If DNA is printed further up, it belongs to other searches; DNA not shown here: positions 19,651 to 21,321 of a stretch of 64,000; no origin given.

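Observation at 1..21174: Giant (>7,000 aa) RCC1 / cadherin-like / GLUG surface protein ending in an M23 peptidoglycan endopeptidase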

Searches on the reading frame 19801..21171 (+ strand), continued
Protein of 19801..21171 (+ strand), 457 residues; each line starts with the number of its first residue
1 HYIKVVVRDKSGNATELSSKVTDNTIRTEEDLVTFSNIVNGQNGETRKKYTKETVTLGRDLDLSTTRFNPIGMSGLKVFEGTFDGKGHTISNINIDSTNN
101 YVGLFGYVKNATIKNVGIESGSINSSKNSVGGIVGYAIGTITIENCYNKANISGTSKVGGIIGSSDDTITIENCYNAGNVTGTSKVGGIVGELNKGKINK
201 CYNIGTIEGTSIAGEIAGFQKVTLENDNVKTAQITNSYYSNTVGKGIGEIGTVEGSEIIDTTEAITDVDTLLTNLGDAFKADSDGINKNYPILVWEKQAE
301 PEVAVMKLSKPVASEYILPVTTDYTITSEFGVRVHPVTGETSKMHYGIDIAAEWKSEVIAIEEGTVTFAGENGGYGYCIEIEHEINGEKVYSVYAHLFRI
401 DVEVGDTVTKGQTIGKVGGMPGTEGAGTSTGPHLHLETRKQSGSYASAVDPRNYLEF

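Call 62: fold_search(model_id=the predicted structure, library=pdb)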
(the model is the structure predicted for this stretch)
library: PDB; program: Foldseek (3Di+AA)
matches with E <= 10: 201; with E <= 0.001: 1
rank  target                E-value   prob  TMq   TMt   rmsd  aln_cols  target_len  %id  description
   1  7uvk                  8.1e-04  1.00  0.38  0.14  10.5       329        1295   20  G. haemolysans IgA1 protease (released 2022-11-23)
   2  6xja_P                2.0e-03  1.00  0.36  0.15  12.2       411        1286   13  Streptococcus Pneumoniae IgA1 Protease with IgA1 substrate (released 2021-01-20)
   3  5kqb_MODEL_1_A        2.5e-03  1.00  0.19  0.52   7.4       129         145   34  Identification and structural characterization of LytU (released 2017-08-02)
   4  4lxc_A                2.9e-03  1.00  0.18  0.31   6.9       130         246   33  The antimicrobial peptidase lysostaphin from Staphylococcus simulans (released 2014-07-09)
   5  7uvl_P                4.3e-03  1.00  0.38  0.15   7.8       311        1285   19  IgA1 Protease with IgA1 substrate (released 2022-11-23)
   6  6xjb                  9.7e-03  1.00  0.36  0.15  12.0       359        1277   15  IgA1 Protease (released 2020-12-09)
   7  6ue4_B                1.2e-02  0.99  0.16  0.20  10.3       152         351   28  ShyA Endopeptidase from Vibrio cholerae (Closed form) (released 2020-05-27)
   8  8c0j_B                3.8e-02  1.00  0.17  0.50   7.3       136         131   25  Structure of AmiB enzymatic domain bound to the EnvC LytM domain (released 2023-06-14)
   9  7jgj_A                3.8e-02  0.99  0.35  0.14  10.8       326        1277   16  IgA1 Protease in complex with neutralizing mAb (released 2020-12-09)
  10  6c72_A                7.1e-02  0.04  0.10  0.09  26.0       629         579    9  Crystal structure of a tailspike protein gp49 from Acinetobacter baumannii bacteriophage Fri1, a capsular polysacchari (released 2019-01-23)
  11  8s3m_A                8.3e-02  0.97  0.14  0.18   6.2       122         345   16  LysTt72, a lytic endopeptidase from Thermus thermophilus MAT72 phage vB_Tt72 (released 2025-03-05)
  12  3nyy                  1.3e-01  0.96  0.14  0.24   7.5       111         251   27  Crystal structure of a putative glycyl-glycine endopeptidase lytM (RUMGNA_02482) from Ruminococcus gnavus ATCC 29149 at  (released 2010-09-15)
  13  5c1e                  2.3e-01  0.30  0.20  0.28  10.8       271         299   10  Crystal Structure of the Pectin Methylesterase from Aspergillus niger in Penultimately Deglycosylated Form (N-acetylgluc (released 2015-07-01)
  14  2pyh_B                2.8e-01  0.12  0.15  0.17  12.5       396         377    9  Azotobacter vinelandii Mannuronan C-5 epimerase AlgE4 A-module complexed with mannuronan trisaccharide (released 2008-05-27)
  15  2nsp_A                3.1e-01  0.16  0.19  0.23  12.2       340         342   11  Crystal structure of pectin methylesterase D178A mutant in complex with hexasaccharide I (released 2007-09-18)
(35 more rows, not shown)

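Call 67: search_protein_families(library=pfam, proteins=[L014:2214-3413:+, L014:2214-7940:+, L014:8402-9676:-], max_evalue=1)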
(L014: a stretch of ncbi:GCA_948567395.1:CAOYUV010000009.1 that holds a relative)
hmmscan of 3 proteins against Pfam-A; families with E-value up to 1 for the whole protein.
L014:2214-3413:+ (400 aa): 6 families
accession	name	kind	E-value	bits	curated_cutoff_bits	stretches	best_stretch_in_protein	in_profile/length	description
PF07523.18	Big_3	-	1.8e-06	28.6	21.2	1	239-304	7-66/68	Bacterial Ig-like domain (group 3)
PF17020.10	DUF5097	-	0.036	14.8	29.7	0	267-327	39-100/119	Domain of unknown function (DUF5097)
PF22122.2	InlK_D2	-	0.09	13.5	26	0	348-381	43-76/112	Internalin K domain D2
PF18938.6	aRib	-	0.17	12.1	27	1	236-269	37-66/71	Atypical Rib domain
PF22125.1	Lreu_0056_like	-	0.21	12.3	26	1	122-174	21-78/117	Hypotheical protein Lreu_0056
PF08428.16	Rib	-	0.6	11.2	27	0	247-268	50-71/76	Rib domain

L014:2214-7940:+ (1909 aa): 5 families
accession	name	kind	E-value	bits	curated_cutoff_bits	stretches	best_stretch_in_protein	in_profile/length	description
PF07523.18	Big_3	-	3e-64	213.6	21.2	12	1535-1602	2-68/68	Bacterial Ig-like domain (group 3)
PF09479.16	Flg_new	-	3.3e-06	27.6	27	1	1710-1753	1-42/65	Listeria-Bacteroides repeat domain (List_Bact_rpt)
PF08796.15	DUF1797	-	0.01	16.3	27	0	1580-1604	22-46/67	Protein of unknown function (DUF1797)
PF23947.1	DUF7281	-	0.15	12.1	27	0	765-791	91-117/183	Domain of unknown function (DUF7281)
PF01751.28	Toprim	-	0.41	11.3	23.1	0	456-523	20-69/96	Toprim domain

L014:8402-9676:- (424 aa): 7 families
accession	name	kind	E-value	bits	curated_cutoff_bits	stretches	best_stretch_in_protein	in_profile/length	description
PF00246.29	Peptidase_M14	-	2.6e-30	106.4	21.6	1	137-413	5-283/286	Zinc carboxypeptidase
PF01471.23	PG_binding_1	-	6.3e-19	68.3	23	1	8-64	1-57/57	Putative peptidoglycan binding domain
PF01476.26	LysM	-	6.1e-09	36.1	20.9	1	74-117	1-43/43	LysM domain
PF23457.1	LysM2_NFP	-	9.5e-07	29.2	36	1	74-117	8-54/56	NFP LysM2 domain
PF09374.15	PG_binding_3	-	0.00067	20.2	24.6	1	41-65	3-32/76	Predicted Peptidoglycan domain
PF23473.1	LysM3_LYK4_5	-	0.0071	16.9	29.3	1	74-100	5-31/48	LYK4/5 LysM3 domain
PF10633.15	NPCBM_assoc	-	0.07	13.8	24.4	0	267-286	19-38/78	NPCBM-associated, NEW3 domain of alpha-galactosidase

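Call 84: search_protein_families(library=ncbifam, proteins=[L014:8402-9676:-, L014:10001-10600:+], max_evalue=0.01)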
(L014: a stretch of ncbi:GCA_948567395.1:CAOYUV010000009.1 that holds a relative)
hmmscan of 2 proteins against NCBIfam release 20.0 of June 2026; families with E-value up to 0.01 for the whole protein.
L014:8402-9676:- (424 aa): 5 families
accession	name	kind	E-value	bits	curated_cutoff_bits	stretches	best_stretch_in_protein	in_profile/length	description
TIGR02869.1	spore_SleB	equivalog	4e-15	56.2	236.5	1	2-64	6-68/201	spore cortex-lytic enzyme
NF052335.1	PdgHdaseHSB129560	equivalog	3.6e-10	39.7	500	1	6-65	203-262/330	peptidoglycan hydrolase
NF052336.1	PdgHdaseHSB100310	equivalog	5.6e-10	39.1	500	1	9-68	191-250/316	peptidoglycan hydrolase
NF052377.1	lmo1851_S41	exception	0.00043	19.1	725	1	2-68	383-449/468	lmo1851 family serine protease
TIGR03979.1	His_Ser_Rich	equivalog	0.00068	19.7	121.65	1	15-61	137-183/190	His-Xaa-Ser repeat protein HxsA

L014:10001-10600:+ (200 aa): 0 families

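Call 89: search_dna_similar(query=window:19801-21171:+, collection=phages, mode=protein, max_rows=10)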
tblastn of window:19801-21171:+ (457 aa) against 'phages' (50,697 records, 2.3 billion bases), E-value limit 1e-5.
Records with a match: 863; places in all: 868; records where one place covers at least 80% of the query: 0.
Best place of each record, by identity: <60% 863.
By first word of the organism name: Mycobacterium 387; Bacteriophage 66; Gordonia 63; Rhodococcus 61; Synechococcus 52; Lactococcus 31; Arthrobacter 30; Bacillus 24; Staphylococcus 16; Curtobacterium 15; and 31 more.
By host as written in the record: Mycobacterium smegmatis mc2 155 277; - 132; Mycobacterium smegmatis mc#155 65; Rhodococcus erythropolis RIA 643 39; Gordonia rubripertincta NRRL B-16540 37; Gordonia terrae 3612 18; Lactococcus lactis 13; Mycobacterium smegmatis mc2155 12; and 113 more.
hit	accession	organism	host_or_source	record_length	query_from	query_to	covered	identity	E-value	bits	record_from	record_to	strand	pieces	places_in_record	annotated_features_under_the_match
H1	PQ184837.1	Gordonia phage ScarletRaider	Gordonia rubripertincta NRRL B-16540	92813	147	455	68%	27.0%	2e-6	56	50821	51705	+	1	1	59: lysin A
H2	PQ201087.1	Gordonia phage UBSmoodge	soil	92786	147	455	68%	25.9%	2e-6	57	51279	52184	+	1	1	62: lysin A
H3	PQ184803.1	Gordonia phage FlyingTortilla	Gordonia rubripertincta NRRL B-16540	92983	147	455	68%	25.9%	6e-6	55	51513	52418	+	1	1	60: lysin A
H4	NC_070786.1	Streptomyces phage Muntaha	Streptomyces sanglieri UNT16F27A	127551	207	455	54%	28.2%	2e-6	56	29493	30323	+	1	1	35: tail length tape measure protein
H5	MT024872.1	Streptomyces phage Muntaha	Streptomyces sanglieri UNT16F27A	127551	207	455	54%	28.2%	2e-6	56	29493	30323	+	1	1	35: tape measure protein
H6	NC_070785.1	Streptomyces phage Wakanda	Streptomyces sanglieri UNT16F27A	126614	207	455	54%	27.6%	5e-6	55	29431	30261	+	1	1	35: tail length tape measure protein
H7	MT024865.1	Streptomyces phage Wakanda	Streptomyces sanglieri UNT16F27A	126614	207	455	54%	27.6%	5e-6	55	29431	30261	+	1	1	35: tape measure protein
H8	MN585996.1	Gordonia phage Crocheter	Gordonia rubripertincta NRRL B-16540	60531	247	455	46%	31.6%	3e-12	75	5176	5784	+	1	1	12: lysin A | 11: HNH endonuclease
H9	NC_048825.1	Gordonia phage Crocheter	Gordonia rubripertincta NRRL B-16540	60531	247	455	46%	31.6%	3e-12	75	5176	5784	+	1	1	12: endolysin | 11: HNH endonuclease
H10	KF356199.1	Microcystis phage MaMV-DC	Microcystis aeruginosa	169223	257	452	43%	33.7%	2e-15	85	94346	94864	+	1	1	lysozyme/metalloendopeptidase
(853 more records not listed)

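Call 93: search_protein_families(library=pfam, proteins=[P0034], max_evalue=1)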
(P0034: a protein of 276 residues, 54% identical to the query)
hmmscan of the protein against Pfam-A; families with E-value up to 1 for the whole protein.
P0034 (276 aa): 2 families
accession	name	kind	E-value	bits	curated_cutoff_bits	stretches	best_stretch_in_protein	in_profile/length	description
PF01551.29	Peptidase_M23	-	1.1e-23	83.7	28.7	1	162-264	2-90/96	Peptidase family M23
PF00404.24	Dockerin_1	-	3.6e-07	30.7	22.9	1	21-84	1-54/57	Dockerin type I domain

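Call 94: search_solved_structures(query=L014:2310-2960:+, max_evalue=10, show_alignments=2)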
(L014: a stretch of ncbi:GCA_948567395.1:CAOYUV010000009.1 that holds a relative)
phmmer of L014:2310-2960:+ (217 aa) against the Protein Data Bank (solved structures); distinct sequences matched with E-value up to 10: 1.
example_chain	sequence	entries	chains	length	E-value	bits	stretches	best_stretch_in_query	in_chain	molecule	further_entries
6eji_A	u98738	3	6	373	0.048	16.8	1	62-143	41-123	WlaC protein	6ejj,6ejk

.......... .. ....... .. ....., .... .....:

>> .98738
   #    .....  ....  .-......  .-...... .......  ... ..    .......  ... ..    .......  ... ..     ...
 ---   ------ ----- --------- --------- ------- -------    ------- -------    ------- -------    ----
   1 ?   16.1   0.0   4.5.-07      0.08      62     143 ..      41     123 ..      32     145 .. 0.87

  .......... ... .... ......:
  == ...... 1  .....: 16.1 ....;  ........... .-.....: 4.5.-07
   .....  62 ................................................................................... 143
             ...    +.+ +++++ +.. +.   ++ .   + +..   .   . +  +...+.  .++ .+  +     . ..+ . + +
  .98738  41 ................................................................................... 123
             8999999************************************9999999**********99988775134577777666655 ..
